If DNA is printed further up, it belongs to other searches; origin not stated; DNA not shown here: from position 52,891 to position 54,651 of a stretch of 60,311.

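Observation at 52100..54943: Insulated three-gene module with a 486-aa orphan protein, flanked on both sides by TGAGA/TCTCA operator arrays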

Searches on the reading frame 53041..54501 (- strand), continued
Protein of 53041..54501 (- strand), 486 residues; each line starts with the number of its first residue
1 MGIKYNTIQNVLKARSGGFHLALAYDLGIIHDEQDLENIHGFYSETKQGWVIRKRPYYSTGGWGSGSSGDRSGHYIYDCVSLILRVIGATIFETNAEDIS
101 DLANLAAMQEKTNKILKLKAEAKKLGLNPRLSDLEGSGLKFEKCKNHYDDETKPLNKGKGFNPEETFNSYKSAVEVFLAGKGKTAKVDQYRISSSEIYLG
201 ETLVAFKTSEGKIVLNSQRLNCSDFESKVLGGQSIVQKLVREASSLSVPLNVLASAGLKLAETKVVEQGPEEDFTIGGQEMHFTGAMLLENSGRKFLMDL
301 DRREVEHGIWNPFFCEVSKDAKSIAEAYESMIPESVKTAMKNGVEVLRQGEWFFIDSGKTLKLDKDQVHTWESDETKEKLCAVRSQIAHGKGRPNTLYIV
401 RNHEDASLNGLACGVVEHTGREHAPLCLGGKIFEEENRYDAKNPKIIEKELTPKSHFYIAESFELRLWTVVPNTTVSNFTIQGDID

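Call 46: search_protein_families(library=phrogs, proteins=[L008:7686-8786:+, L012:7992-8990:+, L017:7650-8711:+, L020:7782-8681:+, L023:7344-8375:+, L031:7593-8534:+, L037:7533-8444:+, L045:7545-8504:+, L052:7650-8513:+, L066:7548-8447:+], max_evalue=0.001)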
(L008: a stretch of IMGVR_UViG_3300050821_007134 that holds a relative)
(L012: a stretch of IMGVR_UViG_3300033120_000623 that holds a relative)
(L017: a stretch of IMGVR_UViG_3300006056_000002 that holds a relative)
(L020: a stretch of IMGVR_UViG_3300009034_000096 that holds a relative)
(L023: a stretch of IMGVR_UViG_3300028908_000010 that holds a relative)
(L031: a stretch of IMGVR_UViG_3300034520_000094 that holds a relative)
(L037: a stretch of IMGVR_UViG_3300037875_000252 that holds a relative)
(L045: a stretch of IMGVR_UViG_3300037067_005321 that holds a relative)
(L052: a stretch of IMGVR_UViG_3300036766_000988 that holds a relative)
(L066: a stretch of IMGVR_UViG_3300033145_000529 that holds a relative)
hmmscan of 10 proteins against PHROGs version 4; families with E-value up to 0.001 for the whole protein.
L008:7686-8786:+ (366 aa): 1 family
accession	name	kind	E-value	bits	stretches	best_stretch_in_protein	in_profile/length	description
phrog_29643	-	unknown function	0.00038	20.2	1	200-282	177-258/423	-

L012:7992-8990:+ (332 aa): 1 family
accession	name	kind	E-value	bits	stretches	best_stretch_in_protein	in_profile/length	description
phrog_29643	-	unknown function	0.00031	20.5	1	193-251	214-269/423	-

L017:7650-8711:+ (353 aa): 0 families

L020:7782-8681:+ (299 aa): 1 family
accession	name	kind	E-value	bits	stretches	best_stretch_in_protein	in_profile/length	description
phrog_29643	-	unknown function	8.4e-16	58.6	2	27-111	26-115/423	-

L023:7344-8375:+ (343 aa): 1 family
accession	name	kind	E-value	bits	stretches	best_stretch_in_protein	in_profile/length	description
phrog_29643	-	unknown function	6.4e-06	26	1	217-263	207-257/423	-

L031:7593-8534:+ (313 aa): 2 families
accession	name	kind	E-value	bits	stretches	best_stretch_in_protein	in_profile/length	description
phrog_29643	-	unknown function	3.5e-09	36.7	1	31-130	26-124/423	-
phrog_7247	-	unknown function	8.2e-07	29.5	1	17-81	14-82/365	-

L037:7533-8444:+ (303 aa): 1 family
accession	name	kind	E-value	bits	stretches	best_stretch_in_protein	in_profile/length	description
phrog_29643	-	unknown function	2.5e-08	33.9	1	174-232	204-261/423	-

L045:7545-8504:+ (319 aa): 2 families
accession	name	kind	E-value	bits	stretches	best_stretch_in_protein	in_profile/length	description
phrog_29643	-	unknown function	8.9e-12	45.3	1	14-65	18-73/423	-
phrog_7247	-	unknown function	4e-09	37.1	1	20-65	26-74/365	-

L052:7650-8513:+ (287 aa): 1 family
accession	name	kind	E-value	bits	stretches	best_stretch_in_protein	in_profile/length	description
phrog_29643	-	unknown function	4.7e-05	23.2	1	110-185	191-265/423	-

L066:7548-8447:+ (299 aa): 2 families
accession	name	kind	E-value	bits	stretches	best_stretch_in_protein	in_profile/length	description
phrog_29643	-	unknown function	4.7e-13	49.5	1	15-99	20-116/423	-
phrog_7247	-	unknown function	2.2e-07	31.4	1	16-64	23-76/365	-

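Call 48: search_protein_families(library=pfam, proteins=[L005:9553-10275:+, L031:4749-6083:+, L044:5314-6585:+, L012:7397-7981:+, L047:6251-8575:+, L047:4007-4447:+, L028:2675-3130:-, L015:12684-14231:+, L061:5892-7283:+, L018:5343-7562:+], max_evalue=0.001)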
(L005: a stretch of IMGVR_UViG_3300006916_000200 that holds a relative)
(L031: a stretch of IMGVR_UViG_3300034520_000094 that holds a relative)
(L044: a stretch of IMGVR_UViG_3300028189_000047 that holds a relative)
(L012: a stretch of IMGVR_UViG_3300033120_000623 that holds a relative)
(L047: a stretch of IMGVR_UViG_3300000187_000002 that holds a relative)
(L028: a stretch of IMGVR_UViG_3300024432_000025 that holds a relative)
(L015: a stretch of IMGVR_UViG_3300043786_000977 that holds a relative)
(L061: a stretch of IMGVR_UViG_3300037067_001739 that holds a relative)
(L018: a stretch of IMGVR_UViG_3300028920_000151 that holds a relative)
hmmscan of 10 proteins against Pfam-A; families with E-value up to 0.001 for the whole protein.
L005:9553-10275:+ (240 aa): 0 families

L031:4749-6083:+ (444 aa): 4 families
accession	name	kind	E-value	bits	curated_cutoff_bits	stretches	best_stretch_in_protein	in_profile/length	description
PF03796.21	DnaB_C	-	2.7e-41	142.1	27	1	178-422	1-254/255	DnaB-like helicase C terminal domain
PF13481.12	AAA_25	-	8.9e-08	32.4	27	1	185-353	21-193/195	AAA domain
PF06745.19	ATPase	-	0.00014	21.7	26.6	1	189-247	11-71/231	KaiC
PF00772.26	DnaB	-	0.00041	20.8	23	1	27-91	7-70/103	DnaB-like helicase N terminal domain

L044:5314-6585:+ (423 aa): 2 families
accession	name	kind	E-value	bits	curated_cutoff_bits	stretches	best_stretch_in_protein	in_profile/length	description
PF01068.26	DNA_ligase_A_M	-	9.4e-17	61.8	26.2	1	141-322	7-204/204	ATP dependent DNA ligase domain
PF14743.12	DNA_ligase_OB_2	-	1.6e-10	41.2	28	1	345-414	4-63/66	DNA ligase OB-like domain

L012:7397-7981:+ (194 aa): 0 families

L047:6251-8575:+ (774 aa): 3 families
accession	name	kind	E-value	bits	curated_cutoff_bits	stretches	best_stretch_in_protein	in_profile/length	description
PF00476.26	DNA_pol_A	-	1.2e-50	173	34.3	1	388-773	11-381/381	DNA polymerase family A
PF03167.25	UDG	-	3.9e-18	66.3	24.3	1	24-170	2-137/141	Uracil DNA glycosylase superfamily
PF01612.26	DNA_pol_A_exo1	-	2e-13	50.9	23.6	1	192-343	9-169/173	3'-5' exonuclease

L047:4007-4447:+ (146 aa): 0 families

L028:2675-3130:- (151 aa): 0 families

L015:12684-14231:+ (515 aa): 4 families
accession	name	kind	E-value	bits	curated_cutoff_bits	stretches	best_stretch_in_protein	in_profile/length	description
PF04851.21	ResIII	-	5.5e-13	49.6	22.5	1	125-255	22-163/164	Type III restriction enzyme, res subunit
PF00270.35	DEAD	-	8e-09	35.9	26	1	115-255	3-161/167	DEAD/DEAH box helicase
PF18766.7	SWI2_SNF2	-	7.3e-07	29.5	26.7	1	171-291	76-189/221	SWI2/SNF2 ATPase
PF00271.37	Helicase_C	-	0.00023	21.9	23.5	1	385-445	48-108/110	Helicase conserved C-terminal domain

L061:5892-7283:+ (463 aa): 0 families

L018:5343-7562:+ (739 aa): 7 families
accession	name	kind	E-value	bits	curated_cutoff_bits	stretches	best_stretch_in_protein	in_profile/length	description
PF02463.25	SMC_N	-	7.2e-20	71.8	40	1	3-733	2-213/220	RecF/RecN/SMC N terminal domain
PF13476.12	AAA_23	-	5.3e-12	47.2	27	1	5-227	1-198/201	AAA domain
PF13304.12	AAA_21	-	1e-09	39.4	27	1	26-65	2-50/304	AAA domain, putative AbiEii toxin, Type IV TA system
PF13175.12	AAA_15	-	5.4e-06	26.7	32.1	0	1-530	1-255/374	AAA ATPase domain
PF13555.12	AAA_29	-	0.00014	21.9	27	1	4-56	2-56/61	P-loop containing region of AAA domain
PF00005.33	ABC_tran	-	0.00018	22.6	25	0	23-75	11-67/137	ABC transporter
PF10046.14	BLOC1_2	-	0.00024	21.8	33.4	0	515-562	37-84/96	Biogenesis of lysosome-related organelles complex-1 subunit 2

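Call 49: find_related_loci(query=A1, collection=metagenome_contigs, flank=6000)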
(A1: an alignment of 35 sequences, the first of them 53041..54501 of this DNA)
Query A1 (486 aa) in metagenome_contigs; peptide patterns used: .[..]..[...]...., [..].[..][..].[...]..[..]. (x = any residue, [..] = any of these).
107 stretches matched a pattern; 8 encode a relative of the query (tblastn E <= 1e-3); 8 distinct loci.
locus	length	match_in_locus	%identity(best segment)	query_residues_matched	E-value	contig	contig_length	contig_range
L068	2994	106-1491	58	22-486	0e+0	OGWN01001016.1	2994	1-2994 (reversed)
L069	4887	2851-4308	45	1-486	8e-130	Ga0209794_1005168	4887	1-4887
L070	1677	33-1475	42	1-486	5e-129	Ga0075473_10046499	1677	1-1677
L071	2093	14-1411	42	16-486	1e-123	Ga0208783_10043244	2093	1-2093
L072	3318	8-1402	42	11-486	4e-114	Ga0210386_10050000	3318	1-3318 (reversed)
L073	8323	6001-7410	44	21-486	3e-106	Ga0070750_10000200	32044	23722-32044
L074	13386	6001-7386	40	11-486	3e-98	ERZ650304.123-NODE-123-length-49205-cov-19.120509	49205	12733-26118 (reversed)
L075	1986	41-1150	41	97-486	2e-84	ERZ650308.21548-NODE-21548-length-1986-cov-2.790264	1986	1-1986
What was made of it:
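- Tried and rejected: The metagenome contig scan returned only 8 loci (call 49).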

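Call 50: find_encoding_contigs(protein=P0004, flank=4000, max_places=1)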
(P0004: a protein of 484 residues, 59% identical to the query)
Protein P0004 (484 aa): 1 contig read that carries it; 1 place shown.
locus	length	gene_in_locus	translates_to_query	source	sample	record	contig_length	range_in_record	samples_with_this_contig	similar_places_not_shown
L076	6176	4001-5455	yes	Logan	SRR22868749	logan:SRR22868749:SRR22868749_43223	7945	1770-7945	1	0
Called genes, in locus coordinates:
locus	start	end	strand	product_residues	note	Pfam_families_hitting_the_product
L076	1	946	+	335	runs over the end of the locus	-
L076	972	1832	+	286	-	-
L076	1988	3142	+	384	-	PF13203:DUF2201_N, PF09967:DUF2201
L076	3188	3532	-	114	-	-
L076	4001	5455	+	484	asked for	-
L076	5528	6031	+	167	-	-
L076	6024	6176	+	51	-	?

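Call 51: find_encoding_contigs(protein=P0007, flank=4000, max_places=1)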
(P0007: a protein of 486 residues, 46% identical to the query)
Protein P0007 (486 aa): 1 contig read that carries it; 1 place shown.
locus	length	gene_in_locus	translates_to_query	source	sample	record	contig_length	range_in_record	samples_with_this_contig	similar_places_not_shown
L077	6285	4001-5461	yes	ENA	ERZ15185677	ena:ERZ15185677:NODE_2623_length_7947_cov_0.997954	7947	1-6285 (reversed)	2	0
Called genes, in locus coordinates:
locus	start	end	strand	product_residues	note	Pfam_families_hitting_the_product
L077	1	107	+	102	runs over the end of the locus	-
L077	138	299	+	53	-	-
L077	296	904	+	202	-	-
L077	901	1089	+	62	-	-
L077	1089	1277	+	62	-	-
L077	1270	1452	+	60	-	-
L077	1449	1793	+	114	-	-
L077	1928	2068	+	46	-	-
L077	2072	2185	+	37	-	-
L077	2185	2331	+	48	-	-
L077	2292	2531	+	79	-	-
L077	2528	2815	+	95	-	-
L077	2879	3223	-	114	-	-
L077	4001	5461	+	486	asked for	-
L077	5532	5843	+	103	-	-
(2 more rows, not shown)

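Call 52: find_encoding_contigs(protein=P0015, flank=4000, max_places=1)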
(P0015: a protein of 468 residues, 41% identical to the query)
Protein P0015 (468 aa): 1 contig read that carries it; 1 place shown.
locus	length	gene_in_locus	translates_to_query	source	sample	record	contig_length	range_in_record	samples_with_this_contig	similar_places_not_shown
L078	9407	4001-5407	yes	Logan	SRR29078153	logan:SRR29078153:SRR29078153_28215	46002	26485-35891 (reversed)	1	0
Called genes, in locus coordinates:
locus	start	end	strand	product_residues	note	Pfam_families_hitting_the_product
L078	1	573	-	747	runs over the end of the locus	-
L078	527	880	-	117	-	-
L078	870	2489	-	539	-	-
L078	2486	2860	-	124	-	-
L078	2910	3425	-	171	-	PF00589:Phage_integrase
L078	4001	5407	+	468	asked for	-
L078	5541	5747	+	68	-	-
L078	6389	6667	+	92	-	-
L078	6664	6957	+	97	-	-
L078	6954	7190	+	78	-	-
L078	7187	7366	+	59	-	-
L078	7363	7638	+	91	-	-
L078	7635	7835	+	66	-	-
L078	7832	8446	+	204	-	PF17338:GP88, PF23872:DUF7227 (faint)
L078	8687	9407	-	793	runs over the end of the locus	PF13362:Toprim_3, PF19263:DUF5906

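Call 53: find_encoding_contigs(protein=P0037, flank=4000, max_places=1)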
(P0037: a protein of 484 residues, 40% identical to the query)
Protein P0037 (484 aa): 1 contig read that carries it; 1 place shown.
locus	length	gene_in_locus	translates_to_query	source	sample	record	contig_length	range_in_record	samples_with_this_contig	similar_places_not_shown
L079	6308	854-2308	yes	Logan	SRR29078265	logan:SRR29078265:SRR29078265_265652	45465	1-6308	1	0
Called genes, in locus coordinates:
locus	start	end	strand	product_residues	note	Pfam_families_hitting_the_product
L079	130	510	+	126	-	-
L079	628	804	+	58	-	-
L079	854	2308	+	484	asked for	-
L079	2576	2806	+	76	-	-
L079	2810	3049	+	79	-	-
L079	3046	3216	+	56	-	-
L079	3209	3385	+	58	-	-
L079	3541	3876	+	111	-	-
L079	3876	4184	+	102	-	-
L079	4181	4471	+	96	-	-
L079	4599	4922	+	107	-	-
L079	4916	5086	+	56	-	-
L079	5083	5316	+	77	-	-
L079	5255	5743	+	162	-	PF00196:GerE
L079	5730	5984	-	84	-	-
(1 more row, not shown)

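Call 54: find_encoding_contigs(protein=P0038, flank=4000, max_places=1)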
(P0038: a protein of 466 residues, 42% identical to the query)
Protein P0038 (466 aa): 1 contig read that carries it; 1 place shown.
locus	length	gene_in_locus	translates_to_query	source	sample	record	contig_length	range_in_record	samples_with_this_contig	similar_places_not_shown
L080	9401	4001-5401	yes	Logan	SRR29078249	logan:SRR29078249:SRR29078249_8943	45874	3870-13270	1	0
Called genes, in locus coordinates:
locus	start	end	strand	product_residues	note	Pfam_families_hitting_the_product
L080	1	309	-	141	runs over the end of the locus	-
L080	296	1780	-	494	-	-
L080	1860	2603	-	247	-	-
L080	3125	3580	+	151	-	PF27050:Phage_P22_Y8K6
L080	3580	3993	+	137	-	-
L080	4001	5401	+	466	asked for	-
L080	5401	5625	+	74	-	-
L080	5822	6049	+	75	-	-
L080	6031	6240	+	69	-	-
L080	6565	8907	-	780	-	PF13362:Toprim_3, PF19263:DUF5906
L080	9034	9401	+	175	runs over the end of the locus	-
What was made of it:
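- Toprim_3+DUF5906 genes lie 1-3 kb from the family gene in L078 and L080 (calls 52, 54).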

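Call 55: find_encoding_contigs(protein=P0026, flank=4000, max_places=1)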
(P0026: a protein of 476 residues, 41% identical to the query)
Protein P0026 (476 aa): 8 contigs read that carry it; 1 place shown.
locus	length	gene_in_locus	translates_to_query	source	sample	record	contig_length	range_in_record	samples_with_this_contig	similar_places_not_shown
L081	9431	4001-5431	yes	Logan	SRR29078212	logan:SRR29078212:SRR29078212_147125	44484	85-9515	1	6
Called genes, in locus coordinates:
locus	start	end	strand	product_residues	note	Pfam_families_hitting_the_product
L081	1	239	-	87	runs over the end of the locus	-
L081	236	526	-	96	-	-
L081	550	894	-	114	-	-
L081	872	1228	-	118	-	-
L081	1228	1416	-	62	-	-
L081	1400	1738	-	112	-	-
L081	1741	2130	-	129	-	-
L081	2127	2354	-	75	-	-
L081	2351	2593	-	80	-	-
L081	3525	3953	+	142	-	PF02559:CarD_TRCF_RID, PF21095:CarD_C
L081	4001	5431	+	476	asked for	-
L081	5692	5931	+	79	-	-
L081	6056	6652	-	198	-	-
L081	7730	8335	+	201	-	-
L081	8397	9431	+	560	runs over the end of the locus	-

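Call 65: search_protein_families(library=padloc, proteins=[window:53041-54501:-, L012:7992-8990:+, L045:7545-8504:+], max_evalue=0.1)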
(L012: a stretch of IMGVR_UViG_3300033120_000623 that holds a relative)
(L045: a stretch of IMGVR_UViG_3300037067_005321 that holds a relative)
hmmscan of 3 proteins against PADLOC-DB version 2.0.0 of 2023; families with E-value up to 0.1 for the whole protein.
window:53041-54501:- (486 aa): 0 families

L012:7992-8990:+ (332 aa): 0 families

L045:7545-8504:+ (319 aa): 0 families

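Call 66: search_protein_families(library=ncbifam, proteins=[window:53041-54501:-, L012:7992-8990:+, L045:7545-8504:+], max_evalue=0.1)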
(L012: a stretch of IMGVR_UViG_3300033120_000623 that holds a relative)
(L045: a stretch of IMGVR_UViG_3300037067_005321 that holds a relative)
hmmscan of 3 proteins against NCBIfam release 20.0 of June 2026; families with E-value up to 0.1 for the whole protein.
window:53041-54501:- (486 aa): 0 families

L012:7992-8990:+ (332 aa): 0 families

L045:7545-8504:+ (319 aa): 1 family
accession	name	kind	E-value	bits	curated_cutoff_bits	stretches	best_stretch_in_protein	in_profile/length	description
TIGR02266.1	gmx_TIGR02266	paralog_domain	0.004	17.3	68.7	1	9-45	15-51/96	TIGR02266 family protein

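Call 71: search_protein_representatives(alignment_id=A1)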
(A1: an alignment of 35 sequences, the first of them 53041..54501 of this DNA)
Query: 35 sequences, 473 profile positions. Proteins with E-value up to 0.001 (for the whole library): 926; up to 1e-10: 343; up to 1e-30: 191. The best 150 are listed.
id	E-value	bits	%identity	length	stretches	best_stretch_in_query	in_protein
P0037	1.9e-200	683.2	-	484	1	1-473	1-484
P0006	2.1e-198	676.4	-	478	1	3-473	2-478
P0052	5.9e-195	665.1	-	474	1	1-473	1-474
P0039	9.7e-195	664.4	-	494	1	1-473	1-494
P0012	6.7e-192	655.0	-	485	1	1-473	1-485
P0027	1.1e-190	651.1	-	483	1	2-473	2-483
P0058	6.1e-188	642.0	-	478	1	1-473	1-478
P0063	4.2e-187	639.2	-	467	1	2-473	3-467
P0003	9.3e-186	634.8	-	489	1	3-473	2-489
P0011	6.8e-185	631.9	-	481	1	3-473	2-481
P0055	6.6e-181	618.8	-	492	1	1-473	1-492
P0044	7.3e-178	608.7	-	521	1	3-473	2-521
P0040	2.6e-175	600.4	-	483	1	1-473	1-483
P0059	9.8e-175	598.4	-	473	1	4-473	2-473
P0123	2.4e-166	570.8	-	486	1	2-473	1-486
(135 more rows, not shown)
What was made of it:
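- On PHROG 29643-related superfamily (unknown function): 486-aa protein: A profile search finds 926 representatives at E<=1e-3 (call 71).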

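Call 79: search_dna_similar(query=L066:7548-8447:+, collection=phages, mode=protein, max_evalue=0.001, max_rows=25)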
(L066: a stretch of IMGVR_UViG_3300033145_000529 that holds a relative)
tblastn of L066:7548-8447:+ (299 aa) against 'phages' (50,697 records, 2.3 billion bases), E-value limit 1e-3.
Records with a match: 5; places in all: 5; records where one place covers at least 80% of the query: 0.
Best place of each record, by identity: <60% 5.
By first word of the organism name: Gordonia 5.
By host as written in the record: Gordonia terrae 3612 4; Gordonia terrae CAG3 1.
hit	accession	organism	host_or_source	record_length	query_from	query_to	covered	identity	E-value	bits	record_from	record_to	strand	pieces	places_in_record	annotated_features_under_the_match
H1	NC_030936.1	Gordonia phage Bachita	Gordonia terrae 3612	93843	15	192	60%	26.2%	2e-5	52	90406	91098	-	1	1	184: hypothetical protein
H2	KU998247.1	Gordonia phage Bachita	Gordonia terrae 3612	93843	15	192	60%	26.2%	2e-5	52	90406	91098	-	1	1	184: hypothetical protein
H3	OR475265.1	Gordonia phage Culver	Gordonia terrae CAG3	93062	21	192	58%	24.6%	2e-5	52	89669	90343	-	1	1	185: hypothetical protein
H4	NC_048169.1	Gordonia phage BrutonGaster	Gordonia terrae 3612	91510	18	94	26%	41.6%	3e-4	49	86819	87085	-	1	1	161: hypothetical protein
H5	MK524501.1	Gordonia phage BrutonGaster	Gordonia terrae 3612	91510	18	94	26%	41.6%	3e-4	49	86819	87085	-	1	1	161: hypothetical protein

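Call 80: search_dna_similar(query=L012:7992-8990:+, collection=phages, mode=protein, max_evalue=0.001, max_rows=25)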
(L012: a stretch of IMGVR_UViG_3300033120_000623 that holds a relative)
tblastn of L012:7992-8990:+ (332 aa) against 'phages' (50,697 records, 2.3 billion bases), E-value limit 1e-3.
No match.
